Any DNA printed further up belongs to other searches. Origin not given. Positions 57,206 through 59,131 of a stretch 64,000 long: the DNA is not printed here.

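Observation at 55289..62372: fra-like operon combining FrlB/FrlD homologs with two amidohydrolases, a second kinase, YjbQ and an NhaC transporter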

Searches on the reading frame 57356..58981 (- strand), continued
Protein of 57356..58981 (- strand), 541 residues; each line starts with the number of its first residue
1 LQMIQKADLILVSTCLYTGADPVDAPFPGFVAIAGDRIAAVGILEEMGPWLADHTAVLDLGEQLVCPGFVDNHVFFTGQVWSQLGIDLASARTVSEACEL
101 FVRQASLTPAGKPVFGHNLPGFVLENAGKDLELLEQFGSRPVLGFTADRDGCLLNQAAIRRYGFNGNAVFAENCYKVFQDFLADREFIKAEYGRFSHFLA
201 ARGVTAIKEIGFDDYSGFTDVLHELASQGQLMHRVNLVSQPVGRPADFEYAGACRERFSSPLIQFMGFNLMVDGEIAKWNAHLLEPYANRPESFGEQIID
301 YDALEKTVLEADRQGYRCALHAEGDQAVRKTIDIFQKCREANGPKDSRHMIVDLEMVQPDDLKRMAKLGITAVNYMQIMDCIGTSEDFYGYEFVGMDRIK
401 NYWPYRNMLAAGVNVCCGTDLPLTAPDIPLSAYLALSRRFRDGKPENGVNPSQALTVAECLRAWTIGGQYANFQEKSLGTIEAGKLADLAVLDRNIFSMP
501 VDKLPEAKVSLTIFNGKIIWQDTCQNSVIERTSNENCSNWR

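Call 56: predict_structure(alignment_id=A1)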
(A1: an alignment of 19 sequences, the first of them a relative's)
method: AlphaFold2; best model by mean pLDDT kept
length: 539 residues; sequences in the alignment: 19
mean_pLDDT: 91.2   pTM: 0.90
mean pLDDT of the five models: 91.2, 90.7, 90.1, 89.4, 89.4
residues with pLDDT >= 90: 431; 70-90: 82; 50-70: 8; < 50: 18
segments of 3 or more residues with pLDDT < 50: 522-539
pLDDT, mean of each block of 10 residues (from residue 1): 89 92 93 97 95 96 98 89 93 94 92 94 73 91 90 94 87 89 91 96 94 83 94 94 91 91 95 93 96 94 97 96 98 96 89 96 97 93 91 94 97 93 94 95 93 97 97 97 98 96 97 97 36 26
secondary structure, 60 per line:
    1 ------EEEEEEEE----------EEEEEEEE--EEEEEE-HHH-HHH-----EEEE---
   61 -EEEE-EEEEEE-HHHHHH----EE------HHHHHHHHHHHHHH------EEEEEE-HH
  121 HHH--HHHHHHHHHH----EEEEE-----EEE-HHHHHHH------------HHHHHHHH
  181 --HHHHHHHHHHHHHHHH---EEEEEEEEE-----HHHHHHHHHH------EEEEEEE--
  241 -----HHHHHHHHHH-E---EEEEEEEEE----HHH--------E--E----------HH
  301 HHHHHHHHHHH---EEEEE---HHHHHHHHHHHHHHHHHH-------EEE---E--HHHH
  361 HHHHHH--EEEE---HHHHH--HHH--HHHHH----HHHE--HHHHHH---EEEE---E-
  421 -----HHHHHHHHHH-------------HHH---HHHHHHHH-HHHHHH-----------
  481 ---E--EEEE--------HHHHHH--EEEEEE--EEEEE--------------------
elements in order: E7-14 E25-32 E35-40 E54-57 E62-65 E67-72 H74-79 H92-105 E112-117 H119-123 H126-135 E140-144 E150-152 H154-160 H173-180 H183-198 E202-210 H216-225 E232-238 H246-255 E261-269 H299-311 E315-319 H323-340 E348-350 H357-366 E369-372 H376-380 H388-392 H403-408 E412-415 H426-435 H455-462 H464-469 E487-490 H499-504 E507-512 E515-519

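Call 58: fold_search(model_id=the predicted structure, library=pdb)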
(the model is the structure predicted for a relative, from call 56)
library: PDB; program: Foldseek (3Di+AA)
matches with E <= 10: 1391; with E <= 0.001: 272
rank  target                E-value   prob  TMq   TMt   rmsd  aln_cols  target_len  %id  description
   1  3igh                  1.9e-28  1.00  0.72  0.80   4.1       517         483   20  Crystal structure of an uncharacterized metal-dependent hydrolase from pyrococcus horikoshii ot3 (released 2009-08-04)
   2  3icj                  1.1e-27  1.00  0.71  0.81   4.0       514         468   21  Crystal structure of an uncharacterized metal-dependent hydrolase from pyrococcus furiosus (released 2009-07-28)
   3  4dzh                  2.6e-17  1.00  0.52  0.62   7.3       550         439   16  Crystal structure of an adenosine deaminase from xanthomonas campestris (target nysgrc-200456) with bound zn (released 2012-03-21)
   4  3lnp                  4.2e-17  1.00  0.55  0.65   6.8       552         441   15  Crystal Structure of Amidohydrolase family Protein OLEI01672_1_465 from Oleispira antarctica (released 2010-02-16)
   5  4f0r                  1.5e-16  1.00  0.52  0.62   7.5       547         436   14  Crystal structure of an adenosine deaminase homolog from Chromobacterium violaceum (target NYSGRC-019589) bound Zn and 5 (released 2012-06-06)
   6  3feq_C                1.5e-16  1.00  0.50  0.64   8.1       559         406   16  Crystal structure of uncharacterized protein eah89906 (released 2008-12-16)
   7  4f0s                  1.9e-16  1.00  0.52  0.63   7.8       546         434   14  Crystal structure of an adenosine deaminase homolog from Chromobacterium violaceum (target NYSGRC-019589) with bound ino (released 2012-06-06)
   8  3feq_A                3.0e-16  1.00  0.50  0.65   7.9       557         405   17  Crystal structure of uncharacterized protein eah89906 (released 2008-12-16)
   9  4dyk_A                5.6e-16  1.00  0.54  0.66   6.7       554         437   15  Crystal structure of an adenosine deaminase from pseudomonas aeruginosa pao1 (target nysgrc-200449) with bound zn (released 2012-03-14)
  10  8is4_B                5.6e-16  1.00  0.53  0.63   7.6       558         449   15  Structure of an Isocytosine specific deaminase Vcz in complexed with 5-FU (released 2023-08-30)
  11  9kov_E                6.2e-16  1.00  0.53  0.71   6.7       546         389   14  Crystal structure of an amidohydrolase mutant from Thermonema (released 2025-11-26)
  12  4gbd_A                6.5e-16  1.00  0.56  0.68   6.8       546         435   15  Crystal Structure Of Adenosine Deaminase From Pseudomonas Aeruginosa Pao1 with bound Zn and methylthio-coformycin (released 2013-06-12)
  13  2qs8_B                6.9e-16  1.00  0.53  0.68   6.4       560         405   14  Crystal structure of a Xaa-Pro dipeptidase with bound methionine in the active site (released 2007-08-21)
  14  3feq_K                6.9e-16  1.00  0.49  0.64   8.2       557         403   17  Crystal structure of uncharacterized protein eah89906 (released 2008-12-16)
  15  3mtw                  7.3e-16  1.00  0.52  0.68   7.0       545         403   13  Crystal structure of L-Lysine, L-Arginine carboxypeptidase Cc2672 from Caulobacter Crescentus CB15 complexed with N-meth (released 2010-07-28)
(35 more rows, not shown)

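Call 59: search_solved_structures(query=A1, max_evalue=0.00001, show_alignments=3)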
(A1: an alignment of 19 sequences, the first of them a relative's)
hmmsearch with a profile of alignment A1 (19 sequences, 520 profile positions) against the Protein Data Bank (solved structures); distinct sequences matched with E-value up to 0.00001: 10.
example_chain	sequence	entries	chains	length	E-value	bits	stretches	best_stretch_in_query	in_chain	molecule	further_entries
3icj_A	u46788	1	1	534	1.4e-28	103.1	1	9-494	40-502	uncharacterized metal-dependent hydrolase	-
3igh_X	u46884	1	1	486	5.7e-27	97.8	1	9-493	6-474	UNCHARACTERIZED METAL-DEPENDENT HYDROLASE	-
4v1x_A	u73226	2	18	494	9.2e-09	37.7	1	404-491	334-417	ATRAZINE CHLOROHYDROLASE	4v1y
3lnp_A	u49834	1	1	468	2.2e-07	33.1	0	404-496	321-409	Amidohydrolase family Protein OLEI01672_1_465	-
4dyk_A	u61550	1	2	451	3.9e-07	32.3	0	399-490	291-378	AMIDOHYDROLASE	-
4gbd_A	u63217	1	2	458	4.1e-07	32.2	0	399-490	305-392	Putative uncharacterized protein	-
2bb0_A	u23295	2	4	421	4.3e-07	32.2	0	399-518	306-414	Imidazolonepropionase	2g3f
3ooq_A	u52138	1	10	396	6.1e-07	31.7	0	7-71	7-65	amidohydrolase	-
4wgx_A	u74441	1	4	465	1.9e-06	30.1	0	404-493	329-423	Molinate hydrolase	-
4ub9_A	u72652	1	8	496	2.2e-06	29.8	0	404-493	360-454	Molinate hydrolase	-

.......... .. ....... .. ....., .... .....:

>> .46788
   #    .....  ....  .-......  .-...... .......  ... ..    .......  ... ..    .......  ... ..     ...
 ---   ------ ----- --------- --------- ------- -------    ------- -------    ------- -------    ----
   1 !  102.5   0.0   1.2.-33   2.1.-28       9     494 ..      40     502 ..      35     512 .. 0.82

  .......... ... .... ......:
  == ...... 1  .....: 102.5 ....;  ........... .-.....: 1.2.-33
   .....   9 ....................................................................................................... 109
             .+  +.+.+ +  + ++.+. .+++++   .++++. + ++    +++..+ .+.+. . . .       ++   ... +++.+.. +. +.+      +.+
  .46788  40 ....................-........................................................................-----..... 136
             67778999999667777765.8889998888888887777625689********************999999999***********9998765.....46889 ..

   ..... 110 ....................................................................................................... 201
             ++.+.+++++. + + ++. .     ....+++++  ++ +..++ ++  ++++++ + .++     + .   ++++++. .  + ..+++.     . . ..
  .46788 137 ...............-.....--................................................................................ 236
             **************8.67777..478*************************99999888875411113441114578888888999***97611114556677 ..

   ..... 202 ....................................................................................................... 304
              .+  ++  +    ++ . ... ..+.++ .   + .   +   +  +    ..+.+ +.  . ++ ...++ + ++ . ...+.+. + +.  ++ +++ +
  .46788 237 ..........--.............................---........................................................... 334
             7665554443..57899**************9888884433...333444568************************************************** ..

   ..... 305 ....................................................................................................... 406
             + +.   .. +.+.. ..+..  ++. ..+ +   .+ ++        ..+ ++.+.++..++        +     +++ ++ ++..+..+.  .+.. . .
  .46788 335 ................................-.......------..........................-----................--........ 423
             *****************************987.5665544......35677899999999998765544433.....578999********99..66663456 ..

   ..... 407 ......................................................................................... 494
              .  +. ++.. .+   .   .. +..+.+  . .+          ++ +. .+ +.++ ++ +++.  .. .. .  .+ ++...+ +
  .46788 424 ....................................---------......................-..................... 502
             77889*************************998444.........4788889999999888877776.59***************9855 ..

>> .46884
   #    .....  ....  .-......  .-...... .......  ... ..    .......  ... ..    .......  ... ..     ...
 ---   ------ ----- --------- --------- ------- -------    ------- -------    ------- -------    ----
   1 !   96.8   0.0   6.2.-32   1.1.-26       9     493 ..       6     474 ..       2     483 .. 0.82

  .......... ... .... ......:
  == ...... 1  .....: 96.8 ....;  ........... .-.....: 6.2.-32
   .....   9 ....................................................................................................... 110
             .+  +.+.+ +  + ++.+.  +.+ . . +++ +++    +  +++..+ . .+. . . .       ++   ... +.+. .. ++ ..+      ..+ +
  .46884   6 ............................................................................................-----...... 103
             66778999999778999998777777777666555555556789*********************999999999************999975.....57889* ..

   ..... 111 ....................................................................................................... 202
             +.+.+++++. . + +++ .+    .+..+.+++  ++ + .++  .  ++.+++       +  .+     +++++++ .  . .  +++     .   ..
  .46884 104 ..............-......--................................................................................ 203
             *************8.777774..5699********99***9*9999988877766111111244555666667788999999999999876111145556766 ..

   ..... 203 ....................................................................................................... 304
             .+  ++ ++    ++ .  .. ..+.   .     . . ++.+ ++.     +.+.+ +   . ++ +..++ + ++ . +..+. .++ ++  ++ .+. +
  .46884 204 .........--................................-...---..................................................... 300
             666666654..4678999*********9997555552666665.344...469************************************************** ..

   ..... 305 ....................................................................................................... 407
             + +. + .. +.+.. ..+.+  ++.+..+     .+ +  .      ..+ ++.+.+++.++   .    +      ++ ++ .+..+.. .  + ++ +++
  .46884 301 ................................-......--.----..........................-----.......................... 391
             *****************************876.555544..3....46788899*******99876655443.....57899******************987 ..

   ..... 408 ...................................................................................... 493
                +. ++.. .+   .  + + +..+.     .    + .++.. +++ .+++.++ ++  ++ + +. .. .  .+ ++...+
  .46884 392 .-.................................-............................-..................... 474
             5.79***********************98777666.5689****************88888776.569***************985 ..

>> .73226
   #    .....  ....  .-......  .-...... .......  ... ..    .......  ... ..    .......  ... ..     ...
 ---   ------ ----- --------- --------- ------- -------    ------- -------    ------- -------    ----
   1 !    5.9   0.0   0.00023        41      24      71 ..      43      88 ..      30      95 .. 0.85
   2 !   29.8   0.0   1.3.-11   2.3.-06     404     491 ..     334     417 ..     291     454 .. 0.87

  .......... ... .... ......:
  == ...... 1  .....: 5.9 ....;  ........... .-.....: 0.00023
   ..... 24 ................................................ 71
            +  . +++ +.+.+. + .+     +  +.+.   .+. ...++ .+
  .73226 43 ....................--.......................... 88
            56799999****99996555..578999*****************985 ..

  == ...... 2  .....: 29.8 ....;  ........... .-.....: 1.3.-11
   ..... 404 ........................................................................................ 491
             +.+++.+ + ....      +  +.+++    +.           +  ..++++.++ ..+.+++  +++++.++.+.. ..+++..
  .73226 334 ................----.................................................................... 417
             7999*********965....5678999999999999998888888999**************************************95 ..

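Call 83: search_solved_structures(query=L064:8063-9055:+, max_evalue=1e-10, show_alignments=1)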
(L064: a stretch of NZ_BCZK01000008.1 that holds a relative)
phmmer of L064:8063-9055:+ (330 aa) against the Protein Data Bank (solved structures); distinct sequences matched with E-value up to 1e-10: 8.
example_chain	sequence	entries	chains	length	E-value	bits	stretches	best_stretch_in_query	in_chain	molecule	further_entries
9otj_A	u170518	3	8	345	4.4e-99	334.8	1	7-330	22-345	SIS domain protein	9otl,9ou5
9otu_A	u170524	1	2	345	3e-98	332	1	7-330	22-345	SIS domain protein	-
9ou6_A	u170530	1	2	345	6.1e-98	331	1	7-330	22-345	SIS domain protein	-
9otr_A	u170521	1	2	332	2.4e-92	312.7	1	7-317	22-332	SIS domain protein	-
3fkj_A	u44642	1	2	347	4.9e-87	295.2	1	15-330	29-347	Putative phosphosugar isomerases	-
3eua_A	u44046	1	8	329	3.3e-79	269.5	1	18-330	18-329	PUTATIVE FRUCTOSE-AMINOACID-6-PHOSPHATE DEGLYCASE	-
8glr_A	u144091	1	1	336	4.6e-35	124.4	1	14-327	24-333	SIS domain-containing protein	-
2a3n_A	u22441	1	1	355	1.4e-34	122.8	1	14-327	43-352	putative glucosamine-fructose-6-phosphate aminotransferase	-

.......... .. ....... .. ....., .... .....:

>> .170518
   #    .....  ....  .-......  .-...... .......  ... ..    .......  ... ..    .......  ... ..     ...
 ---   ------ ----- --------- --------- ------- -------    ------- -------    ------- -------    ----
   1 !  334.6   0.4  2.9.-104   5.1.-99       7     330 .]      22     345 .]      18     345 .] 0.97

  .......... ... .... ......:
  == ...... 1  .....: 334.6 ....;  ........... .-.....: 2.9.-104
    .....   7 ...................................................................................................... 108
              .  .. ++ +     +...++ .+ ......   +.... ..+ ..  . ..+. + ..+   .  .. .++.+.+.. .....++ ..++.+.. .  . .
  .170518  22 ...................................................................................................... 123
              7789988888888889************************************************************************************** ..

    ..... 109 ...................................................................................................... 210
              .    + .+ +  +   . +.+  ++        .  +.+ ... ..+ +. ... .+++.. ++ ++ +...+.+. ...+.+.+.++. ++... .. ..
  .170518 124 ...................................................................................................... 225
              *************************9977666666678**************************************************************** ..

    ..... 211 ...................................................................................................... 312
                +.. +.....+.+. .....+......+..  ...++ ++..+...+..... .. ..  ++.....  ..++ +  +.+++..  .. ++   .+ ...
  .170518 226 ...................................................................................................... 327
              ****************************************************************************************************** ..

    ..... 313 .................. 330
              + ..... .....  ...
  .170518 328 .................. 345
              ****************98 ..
